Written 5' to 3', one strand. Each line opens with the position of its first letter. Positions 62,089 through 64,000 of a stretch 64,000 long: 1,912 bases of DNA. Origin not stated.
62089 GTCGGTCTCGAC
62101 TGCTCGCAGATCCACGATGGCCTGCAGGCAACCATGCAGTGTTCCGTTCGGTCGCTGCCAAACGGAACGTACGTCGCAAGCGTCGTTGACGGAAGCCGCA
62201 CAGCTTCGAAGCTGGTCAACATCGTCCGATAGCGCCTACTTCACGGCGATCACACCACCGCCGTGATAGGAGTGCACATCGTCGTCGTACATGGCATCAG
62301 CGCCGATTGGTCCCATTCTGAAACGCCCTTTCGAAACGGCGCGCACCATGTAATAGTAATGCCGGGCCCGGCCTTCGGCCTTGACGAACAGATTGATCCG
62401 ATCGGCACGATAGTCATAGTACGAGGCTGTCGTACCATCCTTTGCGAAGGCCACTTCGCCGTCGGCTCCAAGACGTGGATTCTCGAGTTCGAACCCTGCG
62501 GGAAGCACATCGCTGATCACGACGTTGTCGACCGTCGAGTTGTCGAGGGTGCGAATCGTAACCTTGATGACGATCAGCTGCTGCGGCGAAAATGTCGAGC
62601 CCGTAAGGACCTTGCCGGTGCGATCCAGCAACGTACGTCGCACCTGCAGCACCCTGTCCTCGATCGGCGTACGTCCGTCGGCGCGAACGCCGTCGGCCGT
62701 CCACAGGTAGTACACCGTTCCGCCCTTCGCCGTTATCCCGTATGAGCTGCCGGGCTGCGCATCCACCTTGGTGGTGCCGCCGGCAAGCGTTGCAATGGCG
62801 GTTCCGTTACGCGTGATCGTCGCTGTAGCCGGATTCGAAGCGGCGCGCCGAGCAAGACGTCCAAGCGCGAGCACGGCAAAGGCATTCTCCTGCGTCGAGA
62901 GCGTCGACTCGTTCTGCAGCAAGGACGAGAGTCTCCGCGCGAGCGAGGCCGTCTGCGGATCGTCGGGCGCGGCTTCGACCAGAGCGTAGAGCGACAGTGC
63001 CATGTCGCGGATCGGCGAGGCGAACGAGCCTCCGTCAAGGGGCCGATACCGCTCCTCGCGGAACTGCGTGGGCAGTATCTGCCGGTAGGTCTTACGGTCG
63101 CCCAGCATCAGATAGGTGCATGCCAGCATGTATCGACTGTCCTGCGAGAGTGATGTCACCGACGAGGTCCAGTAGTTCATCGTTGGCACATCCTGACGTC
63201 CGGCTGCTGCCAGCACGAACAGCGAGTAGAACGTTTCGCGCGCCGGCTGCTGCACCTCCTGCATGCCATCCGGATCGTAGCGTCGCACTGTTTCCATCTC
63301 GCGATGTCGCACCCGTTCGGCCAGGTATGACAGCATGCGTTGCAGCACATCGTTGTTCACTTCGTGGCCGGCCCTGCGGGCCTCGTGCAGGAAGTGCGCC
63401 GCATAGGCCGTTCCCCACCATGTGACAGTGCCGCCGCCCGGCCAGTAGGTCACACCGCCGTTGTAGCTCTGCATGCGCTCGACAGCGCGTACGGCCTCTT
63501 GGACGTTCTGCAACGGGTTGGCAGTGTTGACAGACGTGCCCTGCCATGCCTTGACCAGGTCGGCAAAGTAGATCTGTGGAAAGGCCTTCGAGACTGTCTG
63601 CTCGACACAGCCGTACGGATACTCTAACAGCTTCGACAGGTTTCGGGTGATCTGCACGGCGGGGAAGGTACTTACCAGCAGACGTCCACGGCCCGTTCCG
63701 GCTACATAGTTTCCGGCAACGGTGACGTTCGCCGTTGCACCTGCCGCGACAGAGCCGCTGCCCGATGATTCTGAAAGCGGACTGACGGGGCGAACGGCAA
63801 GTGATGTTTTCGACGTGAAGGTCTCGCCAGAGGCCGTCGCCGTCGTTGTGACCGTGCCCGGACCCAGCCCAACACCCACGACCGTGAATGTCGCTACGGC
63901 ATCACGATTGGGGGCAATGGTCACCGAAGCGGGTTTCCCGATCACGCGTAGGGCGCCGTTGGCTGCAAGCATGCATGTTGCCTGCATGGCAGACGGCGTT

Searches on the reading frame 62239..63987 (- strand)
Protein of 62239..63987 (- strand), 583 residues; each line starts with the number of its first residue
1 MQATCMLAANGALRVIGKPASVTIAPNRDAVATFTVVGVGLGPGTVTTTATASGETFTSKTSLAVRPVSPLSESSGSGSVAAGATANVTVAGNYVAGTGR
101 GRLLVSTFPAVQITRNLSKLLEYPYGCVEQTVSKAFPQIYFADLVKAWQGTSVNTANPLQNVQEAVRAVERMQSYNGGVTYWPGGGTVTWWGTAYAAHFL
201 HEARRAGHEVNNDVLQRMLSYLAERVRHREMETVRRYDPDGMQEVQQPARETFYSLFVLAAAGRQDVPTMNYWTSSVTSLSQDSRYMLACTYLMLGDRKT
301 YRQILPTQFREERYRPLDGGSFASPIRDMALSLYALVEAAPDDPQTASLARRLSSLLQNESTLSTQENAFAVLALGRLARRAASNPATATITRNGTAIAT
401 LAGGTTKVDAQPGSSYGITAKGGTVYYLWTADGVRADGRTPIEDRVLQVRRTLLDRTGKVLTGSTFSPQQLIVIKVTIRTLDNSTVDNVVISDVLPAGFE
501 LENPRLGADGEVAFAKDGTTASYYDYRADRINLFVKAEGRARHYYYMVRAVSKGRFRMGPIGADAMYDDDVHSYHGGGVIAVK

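Call 108: search_protein_families(library=pfam, proteins=[window:62239-63987:-], max_evalue=0.00001)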
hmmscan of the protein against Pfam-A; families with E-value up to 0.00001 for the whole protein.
window:62239-63987:- (583 aa): 2 families
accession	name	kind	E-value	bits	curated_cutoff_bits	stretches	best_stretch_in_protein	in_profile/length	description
PF17973.7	bMG10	-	1.6e-18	67.6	26.2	1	447-569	2-130/131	Bacterial Alpha-2-macroglobulin MG10 domain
PF07678.20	TED_complement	-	9.1e-08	32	22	1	111-225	15-126/312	A-macroglobulin TED domain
